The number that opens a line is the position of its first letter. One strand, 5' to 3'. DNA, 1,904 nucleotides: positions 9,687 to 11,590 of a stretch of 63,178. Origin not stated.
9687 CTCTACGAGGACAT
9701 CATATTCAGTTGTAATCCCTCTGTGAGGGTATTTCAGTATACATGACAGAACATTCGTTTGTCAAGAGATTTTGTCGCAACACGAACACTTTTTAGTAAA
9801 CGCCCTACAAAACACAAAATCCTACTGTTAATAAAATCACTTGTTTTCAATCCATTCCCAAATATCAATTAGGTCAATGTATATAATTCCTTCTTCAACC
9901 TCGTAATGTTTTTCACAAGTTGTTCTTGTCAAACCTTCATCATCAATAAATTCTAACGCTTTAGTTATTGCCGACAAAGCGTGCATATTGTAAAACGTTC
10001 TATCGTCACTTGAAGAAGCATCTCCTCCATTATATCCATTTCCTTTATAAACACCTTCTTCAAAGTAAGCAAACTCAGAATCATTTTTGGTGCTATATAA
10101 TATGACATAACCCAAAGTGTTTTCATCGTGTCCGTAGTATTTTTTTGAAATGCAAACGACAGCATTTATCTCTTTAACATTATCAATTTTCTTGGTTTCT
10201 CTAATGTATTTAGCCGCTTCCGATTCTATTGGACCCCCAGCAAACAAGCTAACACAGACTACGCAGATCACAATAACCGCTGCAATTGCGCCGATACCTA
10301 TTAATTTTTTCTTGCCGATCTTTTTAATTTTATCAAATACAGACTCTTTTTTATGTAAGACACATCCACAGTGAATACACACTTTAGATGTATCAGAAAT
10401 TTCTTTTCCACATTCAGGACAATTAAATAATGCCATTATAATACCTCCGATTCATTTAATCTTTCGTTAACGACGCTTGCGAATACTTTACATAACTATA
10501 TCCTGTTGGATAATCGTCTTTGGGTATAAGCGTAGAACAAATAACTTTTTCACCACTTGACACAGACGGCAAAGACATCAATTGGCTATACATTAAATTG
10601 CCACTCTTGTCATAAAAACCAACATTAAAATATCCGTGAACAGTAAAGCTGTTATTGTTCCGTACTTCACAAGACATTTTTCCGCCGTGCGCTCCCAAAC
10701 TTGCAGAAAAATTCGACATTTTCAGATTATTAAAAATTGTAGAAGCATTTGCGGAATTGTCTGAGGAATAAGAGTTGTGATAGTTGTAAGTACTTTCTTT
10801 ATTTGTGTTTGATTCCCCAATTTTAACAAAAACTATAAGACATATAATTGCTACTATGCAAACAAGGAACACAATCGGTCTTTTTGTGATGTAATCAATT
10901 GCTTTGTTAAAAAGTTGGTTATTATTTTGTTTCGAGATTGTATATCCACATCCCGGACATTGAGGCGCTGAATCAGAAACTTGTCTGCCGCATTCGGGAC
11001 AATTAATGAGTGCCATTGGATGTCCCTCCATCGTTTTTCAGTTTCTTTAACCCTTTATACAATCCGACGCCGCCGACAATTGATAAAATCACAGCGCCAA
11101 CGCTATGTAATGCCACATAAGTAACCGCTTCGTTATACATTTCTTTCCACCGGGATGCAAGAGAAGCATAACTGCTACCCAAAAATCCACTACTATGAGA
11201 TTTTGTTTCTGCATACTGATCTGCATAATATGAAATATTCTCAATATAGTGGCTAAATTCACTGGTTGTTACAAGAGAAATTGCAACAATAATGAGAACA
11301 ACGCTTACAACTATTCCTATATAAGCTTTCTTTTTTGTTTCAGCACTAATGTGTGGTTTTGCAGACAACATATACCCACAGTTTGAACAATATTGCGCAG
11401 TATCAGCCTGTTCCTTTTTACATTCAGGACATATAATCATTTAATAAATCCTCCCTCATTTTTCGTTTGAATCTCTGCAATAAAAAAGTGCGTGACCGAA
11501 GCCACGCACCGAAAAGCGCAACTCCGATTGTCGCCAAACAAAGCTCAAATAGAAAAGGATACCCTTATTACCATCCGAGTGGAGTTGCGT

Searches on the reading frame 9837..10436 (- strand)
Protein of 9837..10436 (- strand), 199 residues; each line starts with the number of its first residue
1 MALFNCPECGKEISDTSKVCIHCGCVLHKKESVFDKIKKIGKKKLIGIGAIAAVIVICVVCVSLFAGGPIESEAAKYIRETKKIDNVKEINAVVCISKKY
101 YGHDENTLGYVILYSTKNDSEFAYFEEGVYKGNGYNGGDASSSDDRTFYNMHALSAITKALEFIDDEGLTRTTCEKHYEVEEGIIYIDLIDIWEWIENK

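Call 39: search_protein_families(library=pfam, proteins=[window:9837-10436:-], max_evalue=0.001)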
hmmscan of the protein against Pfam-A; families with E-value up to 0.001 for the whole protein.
window:9837-10436:- (199 aa): 2 families
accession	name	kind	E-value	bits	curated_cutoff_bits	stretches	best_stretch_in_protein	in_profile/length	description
PF13240.11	Zn_Ribbon_1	-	1.7e-06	28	25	1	6-25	2-21/23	zinc-ribbon domain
PF13248.11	Zn_ribbon_3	-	0.00019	21.2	27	1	4-26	3-25/26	zinc-ribbon domain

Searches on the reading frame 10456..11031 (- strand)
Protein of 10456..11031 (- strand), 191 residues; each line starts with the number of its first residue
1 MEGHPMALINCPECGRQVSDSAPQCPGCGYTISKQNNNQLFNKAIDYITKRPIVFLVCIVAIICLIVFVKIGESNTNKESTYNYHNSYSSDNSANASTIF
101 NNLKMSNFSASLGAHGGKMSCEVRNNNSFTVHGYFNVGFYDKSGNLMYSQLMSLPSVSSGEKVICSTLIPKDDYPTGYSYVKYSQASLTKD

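Call 80: search_protein_families(library=pfam, proteins=[window:10456-11031:-], max_evalue=0.01)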
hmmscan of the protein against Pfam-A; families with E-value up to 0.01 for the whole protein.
window:10456-11031:- (191 aa): 5 families
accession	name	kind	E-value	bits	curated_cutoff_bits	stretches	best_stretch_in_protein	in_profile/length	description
PF13240.11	Zn_Ribbon_1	-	8.9e-06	25.8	25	1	11-30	2-21/23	zinc-ribbon domain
PF10571.15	UPF0547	-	3.2e-05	24.4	29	1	10-30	2-22/26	Uncharacterised protein family UPF0547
PF13248.11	Zn_ribbon_3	-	7.6e-05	22.5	27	1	9-30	3-24/26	zinc-ribbon domain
PF12773.13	DZR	-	0.0018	18.9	27.3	1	9-29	25-45/45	Double zinc ribbon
PF08209.17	Sgf11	-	0.0097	15.9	26.4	0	8-21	4-17/33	Sgf11 (transcriptional regulation protein)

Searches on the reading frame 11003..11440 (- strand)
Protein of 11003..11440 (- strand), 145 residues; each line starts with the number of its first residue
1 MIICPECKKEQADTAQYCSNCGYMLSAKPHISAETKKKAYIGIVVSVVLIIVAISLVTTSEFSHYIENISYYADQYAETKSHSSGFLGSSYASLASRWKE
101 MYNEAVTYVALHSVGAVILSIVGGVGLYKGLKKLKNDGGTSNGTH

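Call 80: search_protein_families(library=pfam, proteins=[window:11003-11440:-], max_evalue=0.01)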
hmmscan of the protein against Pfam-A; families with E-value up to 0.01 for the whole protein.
window:11003-11440:- (145 aa): 4 families
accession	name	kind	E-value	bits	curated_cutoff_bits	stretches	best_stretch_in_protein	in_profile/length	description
PF13240.11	Zn_Ribbon_1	-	8.1e-06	25.9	25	1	4-25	2-23/23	zinc-ribbon domain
PF13248.11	Zn_ribbon_3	-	0.00028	20.7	27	1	1-23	2-24/26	zinc-ribbon domain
PF12773.13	DZR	-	0.00078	20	27.3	1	4-25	1-22/45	Double zinc ribbon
PF22289.1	DmmA-like_C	-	0.0026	18.1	27.4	1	2-42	2-43/44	Dimethylamine monooxygenase subunit DmmA-like, C-terminal domain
